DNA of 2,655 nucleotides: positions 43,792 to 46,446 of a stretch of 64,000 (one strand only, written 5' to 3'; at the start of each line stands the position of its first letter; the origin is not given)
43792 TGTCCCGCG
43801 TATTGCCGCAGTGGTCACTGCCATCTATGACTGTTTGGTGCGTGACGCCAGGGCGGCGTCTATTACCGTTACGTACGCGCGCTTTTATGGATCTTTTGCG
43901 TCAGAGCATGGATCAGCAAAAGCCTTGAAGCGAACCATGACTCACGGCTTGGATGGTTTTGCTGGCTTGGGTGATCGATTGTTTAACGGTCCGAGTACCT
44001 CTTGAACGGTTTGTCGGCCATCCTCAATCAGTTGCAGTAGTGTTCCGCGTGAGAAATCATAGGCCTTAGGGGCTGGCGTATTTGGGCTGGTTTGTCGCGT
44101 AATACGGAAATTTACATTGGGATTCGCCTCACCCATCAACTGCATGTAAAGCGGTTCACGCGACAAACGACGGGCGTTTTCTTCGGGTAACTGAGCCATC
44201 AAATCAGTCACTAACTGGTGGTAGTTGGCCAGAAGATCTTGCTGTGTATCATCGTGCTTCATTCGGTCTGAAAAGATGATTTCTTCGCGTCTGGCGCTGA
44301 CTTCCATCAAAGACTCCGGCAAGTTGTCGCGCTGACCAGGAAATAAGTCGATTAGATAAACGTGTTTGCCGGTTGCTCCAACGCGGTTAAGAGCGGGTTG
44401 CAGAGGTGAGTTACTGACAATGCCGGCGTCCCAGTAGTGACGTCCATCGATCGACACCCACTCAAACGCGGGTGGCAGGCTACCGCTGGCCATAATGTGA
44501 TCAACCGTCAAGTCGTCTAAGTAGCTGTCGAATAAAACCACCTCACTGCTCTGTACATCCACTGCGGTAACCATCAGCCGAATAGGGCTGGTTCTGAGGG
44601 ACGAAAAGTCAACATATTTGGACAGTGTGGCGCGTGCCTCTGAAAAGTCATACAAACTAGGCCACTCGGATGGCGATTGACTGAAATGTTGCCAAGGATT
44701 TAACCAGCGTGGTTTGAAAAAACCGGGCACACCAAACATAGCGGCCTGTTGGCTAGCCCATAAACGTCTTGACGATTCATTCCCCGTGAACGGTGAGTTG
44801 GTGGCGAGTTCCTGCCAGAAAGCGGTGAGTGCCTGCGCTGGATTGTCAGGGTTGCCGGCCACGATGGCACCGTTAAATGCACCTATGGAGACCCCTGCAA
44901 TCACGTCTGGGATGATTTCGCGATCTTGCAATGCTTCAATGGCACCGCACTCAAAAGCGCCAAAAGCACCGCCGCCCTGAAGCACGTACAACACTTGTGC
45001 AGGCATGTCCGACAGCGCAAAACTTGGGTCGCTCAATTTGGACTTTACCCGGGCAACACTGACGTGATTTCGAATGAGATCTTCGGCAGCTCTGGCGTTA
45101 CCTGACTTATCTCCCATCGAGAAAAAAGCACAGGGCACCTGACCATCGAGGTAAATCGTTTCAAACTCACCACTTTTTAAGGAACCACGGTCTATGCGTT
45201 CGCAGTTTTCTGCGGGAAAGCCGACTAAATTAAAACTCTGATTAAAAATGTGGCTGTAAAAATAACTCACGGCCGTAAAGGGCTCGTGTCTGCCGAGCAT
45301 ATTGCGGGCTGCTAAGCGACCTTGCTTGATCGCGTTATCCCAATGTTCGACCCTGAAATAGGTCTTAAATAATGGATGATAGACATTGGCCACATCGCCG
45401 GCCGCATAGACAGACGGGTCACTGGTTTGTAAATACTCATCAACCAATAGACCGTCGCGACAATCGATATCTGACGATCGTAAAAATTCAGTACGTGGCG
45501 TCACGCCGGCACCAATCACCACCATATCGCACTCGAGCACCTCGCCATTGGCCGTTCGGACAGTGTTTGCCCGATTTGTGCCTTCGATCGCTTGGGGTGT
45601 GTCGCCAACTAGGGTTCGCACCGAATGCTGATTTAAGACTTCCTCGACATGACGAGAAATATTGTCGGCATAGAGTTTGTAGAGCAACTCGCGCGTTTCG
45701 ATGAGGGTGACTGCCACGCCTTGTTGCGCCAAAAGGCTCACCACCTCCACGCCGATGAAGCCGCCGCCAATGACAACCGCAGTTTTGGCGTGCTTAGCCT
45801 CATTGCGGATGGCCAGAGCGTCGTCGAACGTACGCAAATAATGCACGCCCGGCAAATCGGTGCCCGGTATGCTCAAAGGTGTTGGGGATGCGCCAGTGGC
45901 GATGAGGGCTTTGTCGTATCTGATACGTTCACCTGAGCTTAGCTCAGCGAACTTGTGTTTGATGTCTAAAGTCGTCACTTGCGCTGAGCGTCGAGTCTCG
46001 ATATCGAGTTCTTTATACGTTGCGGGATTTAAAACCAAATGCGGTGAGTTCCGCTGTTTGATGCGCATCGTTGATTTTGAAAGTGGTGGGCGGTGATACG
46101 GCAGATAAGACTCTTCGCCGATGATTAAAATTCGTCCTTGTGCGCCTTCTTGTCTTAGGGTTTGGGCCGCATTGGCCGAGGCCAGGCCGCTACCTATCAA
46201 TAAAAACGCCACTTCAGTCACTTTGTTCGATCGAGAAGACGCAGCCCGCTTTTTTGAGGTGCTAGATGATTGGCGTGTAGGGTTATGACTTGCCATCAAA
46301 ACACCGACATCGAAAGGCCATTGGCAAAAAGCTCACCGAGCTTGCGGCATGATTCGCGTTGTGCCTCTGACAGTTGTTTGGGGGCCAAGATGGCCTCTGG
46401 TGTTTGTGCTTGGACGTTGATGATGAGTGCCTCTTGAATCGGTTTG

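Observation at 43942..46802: Flavodoxin gene translationally coupled to a 784-aa ferredoxin-reductase::patatin::DUF3734 fusion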

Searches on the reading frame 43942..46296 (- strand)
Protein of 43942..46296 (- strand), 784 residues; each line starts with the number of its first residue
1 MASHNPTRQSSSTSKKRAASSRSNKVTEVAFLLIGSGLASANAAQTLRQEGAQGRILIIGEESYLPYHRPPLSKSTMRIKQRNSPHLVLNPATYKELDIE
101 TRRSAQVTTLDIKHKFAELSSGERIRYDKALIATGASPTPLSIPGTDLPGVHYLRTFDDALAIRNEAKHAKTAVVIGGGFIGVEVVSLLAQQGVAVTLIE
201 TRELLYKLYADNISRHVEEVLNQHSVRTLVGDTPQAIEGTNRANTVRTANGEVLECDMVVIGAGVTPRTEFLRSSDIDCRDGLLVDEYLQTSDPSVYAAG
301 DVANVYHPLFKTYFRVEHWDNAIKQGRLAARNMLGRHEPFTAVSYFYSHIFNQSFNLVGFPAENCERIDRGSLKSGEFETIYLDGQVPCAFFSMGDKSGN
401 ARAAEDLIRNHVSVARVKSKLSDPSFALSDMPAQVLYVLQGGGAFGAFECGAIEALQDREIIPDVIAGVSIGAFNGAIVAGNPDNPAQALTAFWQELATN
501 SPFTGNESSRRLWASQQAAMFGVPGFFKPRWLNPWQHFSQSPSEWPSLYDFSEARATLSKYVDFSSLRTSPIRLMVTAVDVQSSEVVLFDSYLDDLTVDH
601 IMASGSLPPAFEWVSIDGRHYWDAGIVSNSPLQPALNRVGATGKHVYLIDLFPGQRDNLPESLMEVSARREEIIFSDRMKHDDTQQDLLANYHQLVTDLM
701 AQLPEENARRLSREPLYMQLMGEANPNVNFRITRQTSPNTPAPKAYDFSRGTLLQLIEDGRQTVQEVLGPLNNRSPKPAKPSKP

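Call 3: search_protein_families(library=pfam, proteins=[window:43942-46296:-], max_evalue=0.01)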
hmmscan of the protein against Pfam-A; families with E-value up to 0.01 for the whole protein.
window:43942-46296:- (784 aa): 10 families
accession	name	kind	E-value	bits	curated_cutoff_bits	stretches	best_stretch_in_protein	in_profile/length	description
PF07992.20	Pyr_redox_2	-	1.9e-63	215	26.1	1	33-326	5-291/291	Pyridine nucleotide-disulphide oxidoreductase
PF01734.28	Patatin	-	1.4e-28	100.9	27.7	1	438-636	2-191/191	Patatin-like phospholipase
PF00070.33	Pyr_redox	-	4.4e-11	43.6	22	1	173-248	2-79/82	Pyridine nucleotide-disulphide oxidoreductase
PF13738.12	Pyr_redox_3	-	2.6e-08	33.9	30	1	92-300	91-305/305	Pyridine nucleotide-disulphide oxidoreductase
PF12536.13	DUF3734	-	1.9e-07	31.8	22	1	673-768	1-94/106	Patatin phospholipase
PF02737.24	3HCDH_N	-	7.4e-05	23.2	22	1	173-259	2-82/180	3-hydroxyacyl-CoA dehydrogenase, NAD binding domain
PF13450.12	NAD_binding_8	-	0.00026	21.6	21.9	0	175-203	1-29/68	NAD(P)-binding Rossmann-like domain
PF14759.12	Reductase_C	-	0.00083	20.3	25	1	345-430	1-83/85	Reductase C-terminal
PF01494.25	FAD_binding_3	-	0.0042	16.8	22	0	173-207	4-38/349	FAD binding domain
PF21799.2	MurD-like_N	-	0.0099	16.6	27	0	172-229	2-57/88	Mur ligase MurD-like, N-terminal domain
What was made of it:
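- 45319..46200 (-): Pyr_redox_2 region (residues 33-326) holding the FAD and NAD(H) Rossmann folds. Pfam E is 1.9e-63 (call 3).
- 45007..45264 (-): Reductase C-terminal domain (residues 345-430), followed by a conserved gap-free linker into the patatin domain. Pfam Reductase_C scores E 8e-4, below its cut-off (call 3).
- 44389..44985 (-): Patatin domain (residues 438-636) with oxyanion loop G441-G-G-x-x-G446, nucleophile elbow G468-x-S470-x-G472 and catalytic D623-x-G625. Pfam E is 1.4e-28 (call 3).
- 43993..44280 (-): DUF3734 C-terminal domain (residues 673-768). Pfam scores 31.8 bits against a cut-off of 22 (call 3).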

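Call 4: search_protein_families(library=ncbifam, proteins=[window:43942-46296:-], max_evalue=0.01)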
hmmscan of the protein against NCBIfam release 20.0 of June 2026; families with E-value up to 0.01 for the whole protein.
window:43942-46296:- (784 aa): 65 families (the best 25 are shown)
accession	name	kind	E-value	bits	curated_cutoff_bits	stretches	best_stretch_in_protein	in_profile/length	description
NF041682.1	ant_diox_AndAa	equivalog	5.8e-72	242.6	650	1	30-429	5-403/406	anthranilate 1,2-dioxygenase system ferredoxin--NAD(+) reductase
NF042949.2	3PPDioc_HcaD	equivalog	3.4e-68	230.1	450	1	31-387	4-358/386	3-phenylpropionate/cinnamic acid dioxygenase ferredoxin--NAD(+) reductase subunit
NF007286.0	PRK09754.1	equivalog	7.5e-55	186.3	447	1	28-359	3-332/400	phenylpropionate dioxygenase ferredoxin reductase subunit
NF045765.1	PhenlGlyoxDHPadH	equivalog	1e-54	186.1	475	1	28-418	2-396/416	NADH-dependent phenylglyoxylate dehydrogenase subunit epsilon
TIGR02374.1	nitri_red_nirB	equivalog_domain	9.4e-46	156.6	578.35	1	32-307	2-282/794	nitrite reductase large subunit NirB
TIGR03385.1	CoA_CoA_reduc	equivalog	4.3e-40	137.8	578.8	1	34-341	5-321/439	CoA-disulfide reductase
NF007123.0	PRK09564.1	equivalog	7.4e-40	137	458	1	96-341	68-322/444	CoA-disulfide reductase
NF003437.0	PRK04965.1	equivalog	1.3e-38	133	392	1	32-305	6-277/378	NADH:flavorubredoxin reductase NorW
NF046103.1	NOXase_Strep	equivalog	1e-37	130.2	600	1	34-336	5-314/442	H2O-forming NADH oxidase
TIGR02053.1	MerA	equivalog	7.9e-29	100.9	454.45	1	115-338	117-333/465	mercury(II) reductase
NF011565.0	PRK14989.1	subfamily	1.1e-28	99.8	883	1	31-307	6-287/847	nitrite reductase large subunit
TIGR01350.1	lipoamide_DH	equivalog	4.2e-26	91.7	408.8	1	118-338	127-334/461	dihydrolipoyl dehydrogenase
TIGR01424.1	gluta_reduc_2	equivalog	6.2e-23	81.1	606.05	1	119-304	123-304/446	glutathione-disulfide reductase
NF004776.0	PRK06116.1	equivalog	1.2e-22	80.5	480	1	119-305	125-307/450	glutathione-disulfide reductase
NF010037.0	PRK13512.1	equivalog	1.8e-22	79.8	394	1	86-307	59-283/438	CoA-disulfide reductase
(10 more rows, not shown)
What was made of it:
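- On Ferredoxin-NAD+ reductase (PdR/BphA4/ArR type): The best scores are 242.6 bits against a cut-off of 650 and 230.1 against 450 (call 4).
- Closest known: Class I ferredoxin-NAD+ reductases. Different: All NCBIfam equivalog cut-offs are missed by a wide margin (call 4).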

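Call 5: find_homologous_proteins(query=window:43942-46296:-, max_evalue=1e-10)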
Query window:43942-46296:- (784 aa): 1939 proteins with E <= 1e-10 among 8000 candidates; the best 120 are listed.
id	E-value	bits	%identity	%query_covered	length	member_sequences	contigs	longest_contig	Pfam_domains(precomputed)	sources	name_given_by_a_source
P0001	0.0e+0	1740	97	100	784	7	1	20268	PF12536.14,PF07992.21,PF00070.34,PF13738.13,PF01734.28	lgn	-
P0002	0.0e+0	1523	85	100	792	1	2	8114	PF12536.14,PF07992.21,PF00070.34,PF13738.13,PF01734.28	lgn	-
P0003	0.0e+0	1322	75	98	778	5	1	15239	PF12536.14,PF07992.21,PF00070.34,PF13738.13,PF01734.28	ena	-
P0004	0.0e+0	1282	75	95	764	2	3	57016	PF12536.14,PF07992.21,PF00070.34,PF13738.13,PF01734.28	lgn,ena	-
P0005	0.0e+0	1281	73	98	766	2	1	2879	PF12536.14,PF07992.21,PF00070.34,PF13738.13,PF01734.28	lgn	-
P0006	0.0e+0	1280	75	95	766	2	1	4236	PF12536.14,PF07992.21,PF00070.34,PF13738.13,PF01734.28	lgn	-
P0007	0.0e+0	1278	74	95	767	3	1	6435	PF12536.14,PF07992.21,PF00070.34,PF13738.13,PF01734.28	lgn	-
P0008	0.0e+0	1266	74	95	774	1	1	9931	PF12536.14,PF07992.21,PF00070.34,PF13738.13,PF14759.13,PF01734.28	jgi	jgi:NADPH-dependent 2,4-dienoyl-CoA reductase/sulfur reductase-like enzyme/predicted acylesterase/ph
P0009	0.0e+0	1248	71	98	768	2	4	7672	PF12536.14,PF07992.21,PF00070.34,PF13738.13,PF01734.28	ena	-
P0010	0.0e+0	1244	76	90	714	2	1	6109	PF12536.14,PF07992.21,PF00070.34,PF13738.13,PF01734.28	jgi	jgi:NTE family protein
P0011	0.0e+0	1234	72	95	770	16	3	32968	PF12536.14,PF07992.21,PF00070.34,PF13738.13,PF01734.28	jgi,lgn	jgi:NADPH-dependent 2,4-dienoyl-CoA reductase/sulfur reductase-like enzyme/predicted acylesterase/ph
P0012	0.0e+0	1163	67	96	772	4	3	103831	PF12536.14,PF07992.21,PF00070.34,PF14759.13,PF01734.28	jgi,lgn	jgi:NTE family protein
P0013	0.0e+0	1153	67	93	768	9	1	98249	PF12536.14,PF07992.21,PF00070.34,PF14759.13,PF01734.28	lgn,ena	-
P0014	0.0e+0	1144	68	93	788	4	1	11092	PF12536.14,PF07992.21,PF00070.34,PF01734.28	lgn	-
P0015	0.0e+0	1138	66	93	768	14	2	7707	PF12536.14,PF07992.21,PF00070.34,PF01734.28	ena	-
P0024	1.5e-297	1007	59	96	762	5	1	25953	PF12536.14,PF01266.31,PF07992.21,PF00070.34,PF13738.13,PF14759.13,PF01734.28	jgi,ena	-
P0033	4.3e-259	880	52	96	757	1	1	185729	PF12536.14,PF13450.13,PF07992.21,PF00070.34,PF13738.13,PF01734.28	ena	-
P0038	6.9e-246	837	51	94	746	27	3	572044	PF12536.14,PF01266.31,PF13450.13,PF07992.21,PF00070.34,PF13738.13,PF14759.13,PF01734.28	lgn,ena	-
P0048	3.6e-243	828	51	94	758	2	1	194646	PF13450.13,PF07992.21,PF00070.34,PF03486.21,PF05834.19,PF12536.14,PF01266.31,PF13738.13,PF01262.28,PF14759.13,PF01734.28,PF02737.25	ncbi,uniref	ncbi:FAD-dependent oxidoreductase [Orrella sp. 11846]|uniref:FAD-dependent oxidoreductase n=1 Tax=Or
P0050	1.4e-242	826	49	96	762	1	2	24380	PF12536.14,PF01266.31,PF07992.21,PF00070.34,PF13738.13,PF01734.28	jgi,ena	-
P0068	7.1e-237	807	51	94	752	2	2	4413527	PF12536.14,PF07992.21,PF00070.34,PF13738.13,PF14759.13,PF01734.28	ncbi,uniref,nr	ncbi:FAD-dependent oxidoreductase [Paludibacterium yongneupense]|uniref:FAD-dependent oxidoreductase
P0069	7.2e-237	807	51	94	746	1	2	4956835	PF12536.14,PF01266.31,PF13450.13,PF07992.21,PF00070.34,PF13738.13,PF14759.13,PF01734.28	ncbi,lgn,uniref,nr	ncbi:FAD-dependent oxidoreductase [Azoarcus sp. DN11]|uniref:FAD-dependent oxidoreductase n=1 Tax=Az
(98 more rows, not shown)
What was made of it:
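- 43942..46296 (-): 784-aa fusion gene: FAD/NAD(H) reductase :: patatin :: DUF3734. At least 120 homologous clusters share the architecture (call 5).
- These include complete genomes of Orrella marina, Azoarcus sp. DN11 and Paludibacterium yongneupense (call 5).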

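Call 7: find_related_loci(query=window:43942-46296:-, collection=genome_contigs, flank=6000)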
Query window:43942-46296:- (784 aa) in genome_contigs; peptide patterns used: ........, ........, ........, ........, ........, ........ (x = any residue, [..] = any of these).
122 stretches matched a pattern; 80 encode a relative of the query (tblastn E <= 1e-3); 80 distinct loci.
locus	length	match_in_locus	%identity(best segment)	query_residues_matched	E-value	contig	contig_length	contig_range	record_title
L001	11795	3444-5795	96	1-784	0e+0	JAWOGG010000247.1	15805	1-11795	MAG: Orrella sp. isolate BLK6-3.bin.247 k191_2761540, whole genome shotgun sequence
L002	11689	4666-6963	71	1-769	0e+0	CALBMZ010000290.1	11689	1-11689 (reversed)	MAG TPA_asm: uncultured Alcaligenaceae bacterium isolate ERR2206780_bin.99_CONCOCT_v1.1_MAG genome assembly, contig: ERZ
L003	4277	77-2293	67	48-778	0e+0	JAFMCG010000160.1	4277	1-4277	MAG: Burkholderiaceae bacterium isolate CPBay_Spr15L08_60 NODE_13053_length_4277_cov_5.640455, whole genome shotgun sequ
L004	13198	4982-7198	66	48-778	0e+0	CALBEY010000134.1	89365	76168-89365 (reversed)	MAG TPA_asm: uncultured Burkholderiaceae bacterium isolate ERR2206772_bin.86_CONCOCT_v1.1_MAG genome assembly, contig: E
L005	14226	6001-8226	65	48-777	0e+0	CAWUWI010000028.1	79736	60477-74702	MAG: uncultured Burkholderiaceae bacterium isolate HER22_SLC_100_bin_41_1 genome assembly, contig: HER22_SLC_100_bin_41-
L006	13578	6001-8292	73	1-770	0e+0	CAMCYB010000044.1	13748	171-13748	MAG: Bordetella parapertussis isolate MiE-16apr19-323 genome assembly, contig: MiE-16apr19-C9062, whole genome shotgun s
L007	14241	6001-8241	52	23-769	0e+0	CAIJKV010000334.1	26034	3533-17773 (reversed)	MAG: uncultured beta proteobacterium isolate MJ-time_bin-0050 genome assembly, contig: bin-0050:334/408, whole genome sh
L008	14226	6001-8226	51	31-772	0e+0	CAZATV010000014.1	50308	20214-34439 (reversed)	MAG TPA_asm: uncultured Polaromonas sp. isolate SRP278252_co3_13 genome assembly, contig: NODE_849_length_50308_cov_12.9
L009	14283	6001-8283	51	22-784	0e+0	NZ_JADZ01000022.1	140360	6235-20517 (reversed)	Curvibacter gracilis ATCC BAA-807 L880DRAFT_scaffold00016.16_C, whole genome shotgun sequence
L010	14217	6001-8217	50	31-769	0e+0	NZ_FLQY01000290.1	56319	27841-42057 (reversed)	Candidatus Propionivibrio aalborgensis isolate 2, whole genome shotgun sequence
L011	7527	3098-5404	51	1-768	0e+0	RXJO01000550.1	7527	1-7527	MAG: Curvibacter sp. isolate AWTP1-17 sample_65_scaffold_1683, whole genome shotgun sequence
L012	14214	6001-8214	52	31-767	0e+0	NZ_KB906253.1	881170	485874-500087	Curvibacter lanceolatus ATCC 14669 F624DRAFT_scaffold00001.1, whole genome shotgun sequence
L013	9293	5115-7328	51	31-768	0e+0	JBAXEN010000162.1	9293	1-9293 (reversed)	MAG: Betaproteobacteria bacterium isolate ELA246 MAG246_162, whole genome shotgun sequence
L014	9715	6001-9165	46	14-768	0e+0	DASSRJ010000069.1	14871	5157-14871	MAG TPA_asm: Pseudolabrys sp. isolate SMAG_U486 k141_21053, whole genome shotgun sequence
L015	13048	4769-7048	45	27-784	0e+0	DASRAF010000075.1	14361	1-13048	MAG TPA_asm: Pseudolabrys sp. isolate SMAG_U11111 k141_20301, whole genome shotgun sequence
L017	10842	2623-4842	45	29-768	0e+0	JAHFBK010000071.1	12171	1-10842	MAG: Candidatus Dadabacteria bacterium isolate nzgw197 NODE_2510_length_12172_cov_17.467098, whole genome shotgun sequen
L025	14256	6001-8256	44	3-749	0e+0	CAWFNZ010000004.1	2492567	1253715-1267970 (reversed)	MAG: uncultured Alphaproteobacteria bacterium isolate MFD06085.bin.1.7 genome assembly, contig: contig_7743, whole genom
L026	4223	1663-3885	44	12-749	0e+0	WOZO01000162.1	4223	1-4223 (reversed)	MAG: Sideroxydans sp. isolate WOFB26 NODE_9717_length_4223_cov_10.108205, whole genome shotgun sequence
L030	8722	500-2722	42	8-749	0e+0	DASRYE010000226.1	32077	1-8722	MAG TPA_asm: Novosphingobium sp. isolate SMAG_U13048 k141_184225, whole genome shotgun sequence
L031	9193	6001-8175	43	48-768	0e+0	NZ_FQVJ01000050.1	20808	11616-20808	Acidocella aminolytica 101 = DSM 11237, whole genome shotgun sequence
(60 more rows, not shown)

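Call 10: search_solved_structures(query=window:43942-46296:-, max_evalue=0.001, show_alignments=0)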
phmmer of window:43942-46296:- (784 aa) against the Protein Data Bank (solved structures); distinct sequences matched with E-value up to 0.001: 215 (the best 60 are shown).
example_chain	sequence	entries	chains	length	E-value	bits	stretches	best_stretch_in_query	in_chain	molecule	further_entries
3lxd_A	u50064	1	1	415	9.9e-55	189.7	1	31-388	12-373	FAD-dependent pyridine nucleotide-disulphide oxidoreductase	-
1q1r_A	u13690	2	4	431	1.3e-48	169.4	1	32-390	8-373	Putidaredoxin reductase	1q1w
3lb8_A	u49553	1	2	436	1.4e-48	169.4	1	32-390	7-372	Putidaredoxin reductase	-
3fg2_P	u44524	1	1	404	1e-47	166.5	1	31-380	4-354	Putative rubredoxin reductase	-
6tuk_B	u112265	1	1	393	4.8e-43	151.1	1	32-370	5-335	Putative oxidoreductase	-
2gr3_A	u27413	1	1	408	1e-41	146.6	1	28-379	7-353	ferredoxin reductase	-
1d7y_A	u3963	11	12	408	1.4e-41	146.2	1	28-373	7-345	FERREDOXIN REDUCTASE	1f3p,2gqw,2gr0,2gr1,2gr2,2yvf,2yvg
4h4p_A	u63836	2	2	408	2.7e-41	145.3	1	28-373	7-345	Biphenyl dioxygenase ferredoxin reductase subunit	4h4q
3ef6_A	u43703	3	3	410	3.1e-41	145.1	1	32-361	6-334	Toluene 1,2-dioxygenase system ferredoxin--NAD(+) reductase | TodA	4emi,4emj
4h4t_A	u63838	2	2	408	9e-41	143.5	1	28-373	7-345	Biphenyl dioxygenase ferredoxin reductase subunit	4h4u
4h4z_A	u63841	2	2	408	5.6e-40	140.9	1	28-373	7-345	Biphenyl dioxygenase ferredoxin reductase subunit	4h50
4h4r_A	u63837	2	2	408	6e-40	140.8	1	28-373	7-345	Biphenyl dioxygenase ferredoxin reductase subunit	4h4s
4h4x_A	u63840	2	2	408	1.3e-39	139.7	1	28-373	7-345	Biphenyl dioxygenase ferredoxin reductase subunit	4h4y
4h4v_A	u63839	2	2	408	2.9e-39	138.5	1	28-373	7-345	Biphenyl dioxygenase ferredoxin reductase subunit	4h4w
5jcm_A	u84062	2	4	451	4e-37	131.5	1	30-364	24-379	Os09g0567300 protein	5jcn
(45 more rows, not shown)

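Call 16: search_protein_families(library=padloc, proteins=[window:43942-46296:-], max_evalue=0.01)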
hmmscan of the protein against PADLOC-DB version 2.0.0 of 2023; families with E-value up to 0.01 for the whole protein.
window:43942-46296:- (784 aa): 5 families
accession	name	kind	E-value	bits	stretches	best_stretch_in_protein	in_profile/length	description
PDLC00757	Effector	-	9.4e-06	23.2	1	439-636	15-198/331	Phospholipase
PDLC00758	Effector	-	9.2e-05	19.9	1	434-633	7-190/331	Phospholipase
PDLC00836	E1-E2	-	0.00016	18.4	1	169-217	340-385/602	E1-E2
PDLC00856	E1-E2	-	0.0035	13.9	1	167-217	319-366/573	E1-E2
PDLC00825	E1-E2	-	0.0041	14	1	170-216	307-350/568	E1-E2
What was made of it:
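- There are weak PADLOC hits to phospholipase effector models (E 9e-6 and 9e-5; call 16).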

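Call 20: find_encoding_contigs(protein=P0048, flank=6000, max_places=2)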
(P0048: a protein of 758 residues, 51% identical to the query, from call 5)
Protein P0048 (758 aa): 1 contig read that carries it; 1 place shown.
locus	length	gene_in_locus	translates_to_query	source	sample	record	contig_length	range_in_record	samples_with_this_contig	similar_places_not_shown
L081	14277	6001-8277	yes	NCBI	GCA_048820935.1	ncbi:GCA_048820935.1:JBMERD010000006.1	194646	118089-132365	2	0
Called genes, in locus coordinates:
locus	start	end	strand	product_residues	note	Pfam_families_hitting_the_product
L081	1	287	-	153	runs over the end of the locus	PF00582:Usp, PF01012:ETF (faint)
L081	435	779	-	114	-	PF04273:BLH_phosphatase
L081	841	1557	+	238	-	PF22624:AASDHPPT_N (weak), PF01648:ACPS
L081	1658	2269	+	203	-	PF02798:GST_N (faint), PF13417:GST_N_3, PF13409:GST_N_2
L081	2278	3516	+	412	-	PF07690:MFS_1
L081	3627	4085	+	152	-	PF01575:MaoC_dehydratas, PF13452:FAS1_DH_region (weak)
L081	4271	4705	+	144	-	PF14340:DUF4395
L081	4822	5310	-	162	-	PF01575:MaoC_dehydratas (weak)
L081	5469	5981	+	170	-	PF02525:Flavodoxin_2 (faint), PF03358:FMN_red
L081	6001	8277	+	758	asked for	PF01262:AlaDh_PNT_C (faint), PF01266:DAO (faint), PF02737:3HCDH_N (faint), PF07992:Pyr_redox_2, PF13738:Pyr_redox_3, PF00070:Pyr_redox, PF01734:Patatin, PF12536:DUF3734, +4 more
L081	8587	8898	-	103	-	PF01381:HTH_3 (weak), PF13560:HTH_31 (weak)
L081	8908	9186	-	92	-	PF05015:HigB-like_toxin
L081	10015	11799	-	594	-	PF00364:Biotin_lipoyl, PF07992:Pyr_redox_2, PF12831:FAD_oxidored, PF13450:NAD_binding_8 (faint), PF00070:Pyr_redox, PF02852:Pyr_redox_dim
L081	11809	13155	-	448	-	PF00364:Biotin_lipoyl, PF02817:E3_binding, PF00198:2-oxoacid_dh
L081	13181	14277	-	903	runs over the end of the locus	PF28598:PDH_E1_N, PF00456:Transketolase_N, PF17831:PDH_E1_M, PF22613:Transketolase_C_1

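Call 21: find_encoding_contigs(protein=P0050, flank=6000, max_places=2)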
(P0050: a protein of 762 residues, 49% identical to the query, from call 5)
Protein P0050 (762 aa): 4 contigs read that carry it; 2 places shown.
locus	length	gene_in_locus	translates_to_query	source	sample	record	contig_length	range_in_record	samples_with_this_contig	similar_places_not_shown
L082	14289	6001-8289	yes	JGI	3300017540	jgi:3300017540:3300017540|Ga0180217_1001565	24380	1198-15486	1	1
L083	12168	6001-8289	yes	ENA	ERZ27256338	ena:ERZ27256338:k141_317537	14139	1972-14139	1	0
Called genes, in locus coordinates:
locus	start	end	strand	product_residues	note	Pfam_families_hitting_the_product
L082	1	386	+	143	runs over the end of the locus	PF14340:DUF4395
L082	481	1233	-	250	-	PF09694:Gcw_chp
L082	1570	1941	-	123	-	PF01903:CbiX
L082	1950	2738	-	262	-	PF00590:TP_methylase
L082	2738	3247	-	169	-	PF06073:DUF934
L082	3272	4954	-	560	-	PF03460:NIR_SIR_ferr, PF01077:NIR_SIR, PF03460:NIR_SIR_ferr, PF01077:NIR_SIR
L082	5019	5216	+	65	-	-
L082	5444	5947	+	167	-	PF03358:FMN_red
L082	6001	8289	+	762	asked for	PF01266:DAO (faint), PF07992:Pyr_redox_2, PF13738:Pyr_redox_3 (weak), PF00070:Pyr_redox, PF01734:Patatin, PF12536:DUF3734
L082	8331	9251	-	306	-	PF00126:HTH_1, PF03466:LysR_substrate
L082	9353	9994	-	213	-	PF01144:CoA_trans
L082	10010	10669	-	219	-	PF01144:CoA_trans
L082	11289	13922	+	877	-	PF01624:MutS_I, PF05188:MutS_II, PF05192:MutS_III, PF05190:MutS_IV, PF00488:MutS_V, PF27441:MutS_C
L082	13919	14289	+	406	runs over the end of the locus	PF08007:JmjC_2, PF20514:WHD_ROXA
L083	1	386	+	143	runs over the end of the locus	PF14340:DUF4395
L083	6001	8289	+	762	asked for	PF01266:DAO (faint), PF07992:Pyr_redox_2, PF13738:Pyr_redox_3 (weak), PF00070:Pyr_redox, PF01734:Patatin, PF12536:DUF3734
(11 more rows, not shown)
